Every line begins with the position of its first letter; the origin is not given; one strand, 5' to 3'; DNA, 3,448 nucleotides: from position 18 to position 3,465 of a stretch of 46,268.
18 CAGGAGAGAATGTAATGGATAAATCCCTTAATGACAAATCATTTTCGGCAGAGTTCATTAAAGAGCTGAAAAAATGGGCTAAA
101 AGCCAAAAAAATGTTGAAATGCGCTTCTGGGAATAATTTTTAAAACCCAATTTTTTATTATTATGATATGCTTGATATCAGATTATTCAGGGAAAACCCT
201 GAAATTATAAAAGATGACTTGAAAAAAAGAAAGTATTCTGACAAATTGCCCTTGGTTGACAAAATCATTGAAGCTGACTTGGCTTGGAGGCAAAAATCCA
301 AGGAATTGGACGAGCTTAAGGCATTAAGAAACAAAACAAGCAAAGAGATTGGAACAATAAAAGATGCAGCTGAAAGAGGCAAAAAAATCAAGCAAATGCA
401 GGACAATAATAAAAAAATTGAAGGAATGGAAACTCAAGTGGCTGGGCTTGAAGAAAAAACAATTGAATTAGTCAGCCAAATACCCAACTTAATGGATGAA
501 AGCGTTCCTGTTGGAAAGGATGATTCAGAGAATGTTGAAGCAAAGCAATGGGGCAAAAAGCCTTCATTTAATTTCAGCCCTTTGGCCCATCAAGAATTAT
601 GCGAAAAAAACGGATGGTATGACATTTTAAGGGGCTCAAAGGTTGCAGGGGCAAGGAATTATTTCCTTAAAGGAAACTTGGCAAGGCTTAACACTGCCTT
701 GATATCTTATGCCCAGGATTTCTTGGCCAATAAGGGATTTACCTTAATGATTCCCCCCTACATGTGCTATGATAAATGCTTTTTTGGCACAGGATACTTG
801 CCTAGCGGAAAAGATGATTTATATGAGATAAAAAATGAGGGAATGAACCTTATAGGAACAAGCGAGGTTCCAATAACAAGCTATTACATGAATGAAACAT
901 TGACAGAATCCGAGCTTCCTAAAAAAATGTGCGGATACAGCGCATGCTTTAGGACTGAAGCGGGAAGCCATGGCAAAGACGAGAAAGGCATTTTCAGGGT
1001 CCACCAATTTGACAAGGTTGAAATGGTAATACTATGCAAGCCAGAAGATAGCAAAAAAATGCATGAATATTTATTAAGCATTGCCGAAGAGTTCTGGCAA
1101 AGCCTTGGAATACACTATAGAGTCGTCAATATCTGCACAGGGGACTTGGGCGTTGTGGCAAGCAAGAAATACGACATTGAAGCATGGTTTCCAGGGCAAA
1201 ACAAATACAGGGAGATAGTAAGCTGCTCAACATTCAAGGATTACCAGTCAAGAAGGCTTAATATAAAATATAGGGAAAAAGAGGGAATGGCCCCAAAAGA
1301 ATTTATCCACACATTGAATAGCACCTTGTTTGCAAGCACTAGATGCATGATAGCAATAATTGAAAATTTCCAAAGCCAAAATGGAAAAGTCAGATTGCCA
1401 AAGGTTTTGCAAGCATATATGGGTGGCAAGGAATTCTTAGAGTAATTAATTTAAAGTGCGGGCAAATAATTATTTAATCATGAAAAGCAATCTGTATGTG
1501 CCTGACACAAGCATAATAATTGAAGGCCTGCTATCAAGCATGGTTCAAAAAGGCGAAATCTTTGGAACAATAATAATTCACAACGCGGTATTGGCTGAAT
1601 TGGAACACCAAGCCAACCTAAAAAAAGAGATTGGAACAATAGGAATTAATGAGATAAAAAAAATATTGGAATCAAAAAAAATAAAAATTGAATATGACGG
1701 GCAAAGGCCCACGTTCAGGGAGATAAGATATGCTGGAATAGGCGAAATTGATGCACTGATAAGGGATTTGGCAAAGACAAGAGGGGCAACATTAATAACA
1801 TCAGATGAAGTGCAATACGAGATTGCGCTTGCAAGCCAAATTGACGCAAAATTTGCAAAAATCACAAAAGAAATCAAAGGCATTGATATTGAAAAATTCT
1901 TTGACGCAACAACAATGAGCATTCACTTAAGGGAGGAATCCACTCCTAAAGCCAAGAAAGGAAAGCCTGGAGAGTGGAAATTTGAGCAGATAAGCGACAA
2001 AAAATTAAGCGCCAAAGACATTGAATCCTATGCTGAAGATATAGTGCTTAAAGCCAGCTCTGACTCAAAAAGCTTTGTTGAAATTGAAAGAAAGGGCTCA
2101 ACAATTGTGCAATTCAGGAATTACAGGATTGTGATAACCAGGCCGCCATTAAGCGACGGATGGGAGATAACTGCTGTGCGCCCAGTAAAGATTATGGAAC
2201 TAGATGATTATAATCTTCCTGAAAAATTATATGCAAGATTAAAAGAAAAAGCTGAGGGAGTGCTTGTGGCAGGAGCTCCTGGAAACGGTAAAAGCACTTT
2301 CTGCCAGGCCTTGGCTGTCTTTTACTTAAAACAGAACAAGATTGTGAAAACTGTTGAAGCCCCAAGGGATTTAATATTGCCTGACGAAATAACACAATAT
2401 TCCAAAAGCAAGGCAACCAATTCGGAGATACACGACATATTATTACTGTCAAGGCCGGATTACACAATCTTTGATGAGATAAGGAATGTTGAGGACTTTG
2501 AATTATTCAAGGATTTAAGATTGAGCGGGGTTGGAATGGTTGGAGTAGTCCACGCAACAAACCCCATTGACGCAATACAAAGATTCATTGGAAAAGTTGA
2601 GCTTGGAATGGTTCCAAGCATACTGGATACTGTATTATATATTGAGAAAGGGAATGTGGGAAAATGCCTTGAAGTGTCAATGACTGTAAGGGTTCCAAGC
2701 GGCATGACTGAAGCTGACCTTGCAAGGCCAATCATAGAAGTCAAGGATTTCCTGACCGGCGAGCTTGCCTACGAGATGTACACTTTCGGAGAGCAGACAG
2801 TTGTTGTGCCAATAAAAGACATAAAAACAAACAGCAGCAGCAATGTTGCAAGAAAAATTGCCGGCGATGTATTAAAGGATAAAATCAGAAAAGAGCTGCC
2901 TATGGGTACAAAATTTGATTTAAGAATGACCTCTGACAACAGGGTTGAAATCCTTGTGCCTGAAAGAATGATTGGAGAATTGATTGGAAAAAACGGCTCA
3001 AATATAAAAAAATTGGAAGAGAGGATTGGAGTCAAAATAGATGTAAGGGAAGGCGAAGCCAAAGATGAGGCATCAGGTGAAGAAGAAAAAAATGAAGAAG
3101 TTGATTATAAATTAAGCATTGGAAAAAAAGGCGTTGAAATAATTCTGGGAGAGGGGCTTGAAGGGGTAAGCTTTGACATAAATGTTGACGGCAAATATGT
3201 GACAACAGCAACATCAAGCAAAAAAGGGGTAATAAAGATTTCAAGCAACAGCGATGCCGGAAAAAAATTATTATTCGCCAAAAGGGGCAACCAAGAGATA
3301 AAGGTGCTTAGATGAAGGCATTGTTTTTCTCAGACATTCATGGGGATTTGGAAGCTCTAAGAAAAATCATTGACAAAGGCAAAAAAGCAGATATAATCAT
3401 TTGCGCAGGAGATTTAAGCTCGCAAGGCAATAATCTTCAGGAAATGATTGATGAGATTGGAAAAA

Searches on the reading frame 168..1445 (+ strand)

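Call 94: search_protein_families(library=pfam, proteins=[window:168-1445:+], max_evalue=0.00001)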
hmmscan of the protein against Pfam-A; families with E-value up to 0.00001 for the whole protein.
window:168-1445:+ (425 aa): 2 families
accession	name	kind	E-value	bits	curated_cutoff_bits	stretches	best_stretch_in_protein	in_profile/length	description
PF00587.30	tRNA-synt_2b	-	4.7e-39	134.7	29.3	1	224-401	9-179/179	tRNA synthetase class II core domain (G, H, P, S and T)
PF02403.27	Seryl_tRNA_N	-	1.3e-23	83.8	28.2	1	1-108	1-107/108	Seryl-tRNA synthetase N-terminal domain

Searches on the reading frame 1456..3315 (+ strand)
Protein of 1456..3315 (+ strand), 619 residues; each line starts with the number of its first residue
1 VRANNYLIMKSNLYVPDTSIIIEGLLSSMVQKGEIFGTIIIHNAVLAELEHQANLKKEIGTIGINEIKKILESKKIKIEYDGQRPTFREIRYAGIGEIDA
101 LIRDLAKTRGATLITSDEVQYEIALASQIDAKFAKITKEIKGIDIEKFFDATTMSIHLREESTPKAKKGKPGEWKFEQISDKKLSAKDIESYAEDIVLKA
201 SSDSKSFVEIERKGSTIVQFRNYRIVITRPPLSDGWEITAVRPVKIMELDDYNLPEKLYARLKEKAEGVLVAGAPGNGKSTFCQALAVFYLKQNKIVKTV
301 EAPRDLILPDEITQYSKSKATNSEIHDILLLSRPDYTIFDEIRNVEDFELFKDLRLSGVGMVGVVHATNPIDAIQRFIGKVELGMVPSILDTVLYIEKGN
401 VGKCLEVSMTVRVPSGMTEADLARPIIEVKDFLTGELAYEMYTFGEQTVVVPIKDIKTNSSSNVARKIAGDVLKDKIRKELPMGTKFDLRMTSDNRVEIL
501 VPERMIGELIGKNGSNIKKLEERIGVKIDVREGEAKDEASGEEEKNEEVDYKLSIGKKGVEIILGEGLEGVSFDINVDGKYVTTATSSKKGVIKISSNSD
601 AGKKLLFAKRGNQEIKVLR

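Call 94: search_protein_families(library=pfam, proteins=[window:1456-3315:+], max_evalue=0.00001)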
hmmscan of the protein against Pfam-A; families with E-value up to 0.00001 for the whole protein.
window:1456-3315:+ (619 aa): 3 families
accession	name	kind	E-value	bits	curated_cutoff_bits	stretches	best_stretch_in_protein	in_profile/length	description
PF01850.27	PIN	-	5.1e-11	43.7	23.6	1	14-124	1-118/120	PIN domain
PF00013.35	KH_1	-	4e-10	39.8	21.5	1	497-542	2-45/66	KH domain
PF00437.27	T2SSE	-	3.8e-07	29.5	24.9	1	258-378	134-256/370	Type II/IV secretion system protein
